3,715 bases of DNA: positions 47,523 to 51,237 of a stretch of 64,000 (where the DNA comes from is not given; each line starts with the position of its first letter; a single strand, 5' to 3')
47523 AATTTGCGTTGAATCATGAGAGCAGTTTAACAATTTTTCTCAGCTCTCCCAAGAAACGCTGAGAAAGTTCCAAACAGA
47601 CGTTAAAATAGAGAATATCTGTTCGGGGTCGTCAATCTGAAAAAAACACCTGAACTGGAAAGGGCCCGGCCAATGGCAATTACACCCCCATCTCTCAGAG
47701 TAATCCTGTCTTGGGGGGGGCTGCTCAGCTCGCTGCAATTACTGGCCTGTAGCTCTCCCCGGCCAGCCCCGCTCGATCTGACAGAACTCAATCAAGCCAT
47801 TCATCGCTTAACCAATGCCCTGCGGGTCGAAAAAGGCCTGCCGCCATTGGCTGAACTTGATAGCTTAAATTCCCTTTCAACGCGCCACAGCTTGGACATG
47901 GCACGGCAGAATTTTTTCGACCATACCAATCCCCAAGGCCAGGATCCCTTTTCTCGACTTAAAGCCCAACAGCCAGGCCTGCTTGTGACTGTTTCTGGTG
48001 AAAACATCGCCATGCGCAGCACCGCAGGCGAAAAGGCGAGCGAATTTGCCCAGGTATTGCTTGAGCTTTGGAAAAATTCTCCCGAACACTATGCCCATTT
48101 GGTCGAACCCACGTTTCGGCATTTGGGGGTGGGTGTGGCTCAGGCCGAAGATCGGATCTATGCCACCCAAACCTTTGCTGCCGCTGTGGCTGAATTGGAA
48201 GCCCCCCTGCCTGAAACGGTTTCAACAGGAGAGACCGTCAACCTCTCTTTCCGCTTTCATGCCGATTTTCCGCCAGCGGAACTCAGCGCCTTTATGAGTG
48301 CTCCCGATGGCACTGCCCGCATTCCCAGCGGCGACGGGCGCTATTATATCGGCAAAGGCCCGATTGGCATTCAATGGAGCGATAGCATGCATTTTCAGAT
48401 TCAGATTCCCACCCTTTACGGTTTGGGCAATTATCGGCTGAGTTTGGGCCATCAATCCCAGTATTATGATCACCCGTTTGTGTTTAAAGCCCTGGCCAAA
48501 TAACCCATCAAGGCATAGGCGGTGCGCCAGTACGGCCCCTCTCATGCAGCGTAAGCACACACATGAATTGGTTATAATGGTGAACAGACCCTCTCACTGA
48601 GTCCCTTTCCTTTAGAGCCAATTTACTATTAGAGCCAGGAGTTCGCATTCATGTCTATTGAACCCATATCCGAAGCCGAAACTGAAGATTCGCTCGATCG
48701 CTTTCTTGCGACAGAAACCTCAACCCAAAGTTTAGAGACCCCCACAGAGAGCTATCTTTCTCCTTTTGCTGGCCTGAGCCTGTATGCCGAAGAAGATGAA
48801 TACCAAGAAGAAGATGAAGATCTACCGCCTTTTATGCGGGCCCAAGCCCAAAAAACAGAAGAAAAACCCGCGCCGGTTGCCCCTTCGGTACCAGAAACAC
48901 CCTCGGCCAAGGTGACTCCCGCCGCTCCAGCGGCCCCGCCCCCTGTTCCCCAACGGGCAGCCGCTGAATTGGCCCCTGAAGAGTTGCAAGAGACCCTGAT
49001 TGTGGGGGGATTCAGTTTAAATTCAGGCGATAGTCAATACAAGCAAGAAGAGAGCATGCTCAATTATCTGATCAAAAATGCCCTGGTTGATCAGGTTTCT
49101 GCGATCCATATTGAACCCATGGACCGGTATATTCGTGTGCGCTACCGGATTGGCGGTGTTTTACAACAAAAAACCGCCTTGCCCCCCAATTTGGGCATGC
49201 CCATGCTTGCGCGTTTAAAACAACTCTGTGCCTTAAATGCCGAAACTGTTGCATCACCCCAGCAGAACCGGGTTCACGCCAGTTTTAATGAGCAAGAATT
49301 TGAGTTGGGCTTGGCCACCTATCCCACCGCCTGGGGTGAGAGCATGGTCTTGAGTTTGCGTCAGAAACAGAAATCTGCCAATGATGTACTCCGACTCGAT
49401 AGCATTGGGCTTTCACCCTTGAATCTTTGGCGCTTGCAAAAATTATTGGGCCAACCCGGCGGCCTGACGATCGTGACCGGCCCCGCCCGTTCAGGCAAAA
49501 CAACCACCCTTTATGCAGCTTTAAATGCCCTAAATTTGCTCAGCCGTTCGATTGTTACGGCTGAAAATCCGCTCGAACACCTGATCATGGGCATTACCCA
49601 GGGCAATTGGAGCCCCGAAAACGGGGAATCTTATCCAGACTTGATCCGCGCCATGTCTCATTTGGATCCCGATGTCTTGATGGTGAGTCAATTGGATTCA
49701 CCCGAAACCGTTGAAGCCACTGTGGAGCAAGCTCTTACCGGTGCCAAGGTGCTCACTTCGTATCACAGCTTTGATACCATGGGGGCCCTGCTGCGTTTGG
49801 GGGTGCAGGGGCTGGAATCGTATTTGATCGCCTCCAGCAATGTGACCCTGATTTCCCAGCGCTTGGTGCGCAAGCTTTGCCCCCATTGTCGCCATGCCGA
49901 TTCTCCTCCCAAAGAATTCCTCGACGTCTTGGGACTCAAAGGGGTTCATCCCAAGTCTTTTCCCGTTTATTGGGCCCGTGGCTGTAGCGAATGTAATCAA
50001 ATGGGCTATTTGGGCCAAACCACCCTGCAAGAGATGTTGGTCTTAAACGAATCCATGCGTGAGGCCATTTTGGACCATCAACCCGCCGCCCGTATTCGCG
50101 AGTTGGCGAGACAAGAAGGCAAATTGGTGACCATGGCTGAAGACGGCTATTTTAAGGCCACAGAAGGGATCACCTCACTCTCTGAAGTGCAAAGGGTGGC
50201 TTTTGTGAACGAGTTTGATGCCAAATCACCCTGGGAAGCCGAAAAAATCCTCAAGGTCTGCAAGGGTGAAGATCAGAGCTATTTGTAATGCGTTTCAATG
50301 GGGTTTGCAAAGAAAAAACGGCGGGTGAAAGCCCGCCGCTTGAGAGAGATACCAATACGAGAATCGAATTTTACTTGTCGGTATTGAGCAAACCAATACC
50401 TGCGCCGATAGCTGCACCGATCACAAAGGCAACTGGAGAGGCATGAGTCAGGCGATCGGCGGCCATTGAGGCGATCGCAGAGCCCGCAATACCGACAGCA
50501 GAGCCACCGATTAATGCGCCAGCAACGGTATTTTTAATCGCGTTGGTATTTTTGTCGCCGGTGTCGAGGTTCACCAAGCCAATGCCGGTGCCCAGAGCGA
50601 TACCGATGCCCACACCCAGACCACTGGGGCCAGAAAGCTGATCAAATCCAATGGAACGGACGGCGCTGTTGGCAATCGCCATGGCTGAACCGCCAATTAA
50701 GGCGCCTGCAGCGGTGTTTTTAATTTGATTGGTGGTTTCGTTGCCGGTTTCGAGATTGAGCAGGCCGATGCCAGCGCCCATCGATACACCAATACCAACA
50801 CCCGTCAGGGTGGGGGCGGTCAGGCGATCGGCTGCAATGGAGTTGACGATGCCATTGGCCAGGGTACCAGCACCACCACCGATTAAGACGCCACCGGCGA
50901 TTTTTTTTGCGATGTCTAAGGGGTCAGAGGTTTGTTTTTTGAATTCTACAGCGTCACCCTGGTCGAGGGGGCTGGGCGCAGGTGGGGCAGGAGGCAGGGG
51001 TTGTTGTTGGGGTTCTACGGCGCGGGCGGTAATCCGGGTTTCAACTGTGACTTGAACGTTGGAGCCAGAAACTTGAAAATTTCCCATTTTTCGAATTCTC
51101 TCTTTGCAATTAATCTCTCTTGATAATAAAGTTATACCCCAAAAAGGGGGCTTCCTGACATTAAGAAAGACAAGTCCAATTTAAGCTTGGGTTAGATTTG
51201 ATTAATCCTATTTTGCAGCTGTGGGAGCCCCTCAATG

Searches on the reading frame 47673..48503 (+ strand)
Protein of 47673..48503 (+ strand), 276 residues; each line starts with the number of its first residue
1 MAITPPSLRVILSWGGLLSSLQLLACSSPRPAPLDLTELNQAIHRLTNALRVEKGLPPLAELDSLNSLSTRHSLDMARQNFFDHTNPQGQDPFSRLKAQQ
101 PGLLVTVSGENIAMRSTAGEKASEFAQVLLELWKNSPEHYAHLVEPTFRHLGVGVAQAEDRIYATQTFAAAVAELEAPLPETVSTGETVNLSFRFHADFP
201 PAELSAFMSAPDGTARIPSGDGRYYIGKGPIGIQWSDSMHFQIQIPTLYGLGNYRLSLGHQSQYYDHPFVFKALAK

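Call 15: search_protein_families(library=pfam, proteins=[window:47673-48503:+], max_evalue=0.0001)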
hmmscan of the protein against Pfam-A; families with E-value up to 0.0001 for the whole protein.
window:47673-48503:+ (276 aa): 1 family
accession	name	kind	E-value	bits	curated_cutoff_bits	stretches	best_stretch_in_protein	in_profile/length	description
PF00188.32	CAP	-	2.5e-15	57.8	21.1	1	45-167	2-116/117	Cysteine-rich secretory protein family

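Call 18: search_protein_families(library=ncbifam, proteins=[window:47673-48503:+], max_evalue=0.01)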
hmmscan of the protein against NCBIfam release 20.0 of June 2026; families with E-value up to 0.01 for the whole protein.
window:47673-48503:+ (276 aa): 2 families
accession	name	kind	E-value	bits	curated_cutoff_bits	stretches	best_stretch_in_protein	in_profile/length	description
TIGR02909.1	spore_YkwD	subfamily_domain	1.3e-17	63.9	171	1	38-169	3-126/127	uncharacterized protein, YkwD family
NF052539.1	DivAsocLipDalA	equivalog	4.8e-09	36.3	200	1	37-159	45-158/169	divisome-associated lipoprotein DalA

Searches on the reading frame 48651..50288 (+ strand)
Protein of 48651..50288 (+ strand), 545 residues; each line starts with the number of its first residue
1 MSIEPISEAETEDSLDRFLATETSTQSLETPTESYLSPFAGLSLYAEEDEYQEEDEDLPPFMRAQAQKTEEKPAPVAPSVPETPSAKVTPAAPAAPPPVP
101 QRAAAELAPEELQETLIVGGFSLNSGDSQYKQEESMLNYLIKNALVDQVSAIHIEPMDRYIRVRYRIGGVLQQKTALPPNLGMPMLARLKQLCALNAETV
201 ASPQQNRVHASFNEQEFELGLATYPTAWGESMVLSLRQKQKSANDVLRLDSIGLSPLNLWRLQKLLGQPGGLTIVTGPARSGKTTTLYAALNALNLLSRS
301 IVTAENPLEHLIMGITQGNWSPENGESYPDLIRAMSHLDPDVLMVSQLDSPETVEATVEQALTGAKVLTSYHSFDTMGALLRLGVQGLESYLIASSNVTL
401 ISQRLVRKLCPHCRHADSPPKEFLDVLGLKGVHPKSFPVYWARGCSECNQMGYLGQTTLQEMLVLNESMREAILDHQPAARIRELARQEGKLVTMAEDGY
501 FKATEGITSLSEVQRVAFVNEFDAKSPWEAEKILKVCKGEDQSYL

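Call 15: search_protein_families(library=pfam, proteins=[window:48651-50288:+], max_evalue=0.0001)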
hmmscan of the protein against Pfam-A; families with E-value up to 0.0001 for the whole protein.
window:48651-50288:+ (545 aa): 1 family
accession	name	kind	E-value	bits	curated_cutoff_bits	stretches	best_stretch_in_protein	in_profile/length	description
PF00437.27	T2SSE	-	3.7e-76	256.6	24.9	1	134-515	9-370/370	Type II/IV secretion system protein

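Call 18: search_protein_families(library=ncbifam, proteins=[window:48651-50288:+], max_evalue=0.01)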
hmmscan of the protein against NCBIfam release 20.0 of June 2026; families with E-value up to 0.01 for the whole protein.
window:48651-50288:+ (545 aa): 9 families
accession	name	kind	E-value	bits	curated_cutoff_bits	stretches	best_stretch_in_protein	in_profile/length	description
TIGR02533.1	type_II_gspE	equivalog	7.6e-92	308.5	630.25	1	136-516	112-485/486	type II secretion system ATPase GspE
TIGR02538.1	type_IV_pilB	equivalog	1.4e-84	284.7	675.65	1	137-517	185-562/564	type IV-A pilus assembly ATPase PilB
NF007755.0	PRK10436.1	equivalog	2e-83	280.6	617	1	131-517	83-459/465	type II secretion system protein GspE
NF053534.1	T4PilAsmATPsTfpB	equivalog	5.3e-74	249.6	850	1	135-517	203-582/584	type IV pilus assembly ATPase TfpB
NF041000.1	ATPase_ComGA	equivalog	1.1e-37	129.4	300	1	140-407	3-266/267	competence type IV pilus ATPase ComGA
TIGR01420.1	pilT_fam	subfamily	3.5e-17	62.7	319.1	1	139-383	4-239/343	PilT/PilU family type 4a pilus ATPase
TIGR02524.1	dot_icm_DotB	equivalog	7.9e-10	38.5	463.3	1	270-383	134-256/358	Dot/Icm type IV secretion system ATPase DotB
TIGR02525.1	plasmid_TraJ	equivalog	4.6e-05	22.5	368.3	1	268-382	147-268/372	plasmid transfer ATPase TraJ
NF053672.1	bindosome_BasE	exception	0.0008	18.3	1000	1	272-383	272-388/512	bindosome assembly system ATPase subunit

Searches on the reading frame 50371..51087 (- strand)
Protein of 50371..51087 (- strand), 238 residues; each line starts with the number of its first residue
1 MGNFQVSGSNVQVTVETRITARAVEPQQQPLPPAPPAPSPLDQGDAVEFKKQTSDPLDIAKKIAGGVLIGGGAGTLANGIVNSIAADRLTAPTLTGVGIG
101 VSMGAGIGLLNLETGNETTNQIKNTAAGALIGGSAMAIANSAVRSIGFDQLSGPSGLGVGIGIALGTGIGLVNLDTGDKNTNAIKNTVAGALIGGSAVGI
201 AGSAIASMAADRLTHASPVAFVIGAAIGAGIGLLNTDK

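Call 15: search_protein_families(library=pfam, proteins=[window:50371-51087:-], max_evalue=0.0001)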
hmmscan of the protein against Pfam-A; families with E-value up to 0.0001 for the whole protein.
window:50371-51087:- (238 aa): 0 families

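Call 18: search_protein_families(library=ncbifam, proteins=[window:50371-51087:-], max_evalue=0.01)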
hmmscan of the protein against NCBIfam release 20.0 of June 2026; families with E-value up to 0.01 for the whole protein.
window:50371-51087:- (238 aa): 1 family
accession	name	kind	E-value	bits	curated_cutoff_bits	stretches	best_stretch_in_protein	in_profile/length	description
NF007804.1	PRK10510.1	equivalog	0.0003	20.2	307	0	142-197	22-77/219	OmpA family lipoprotein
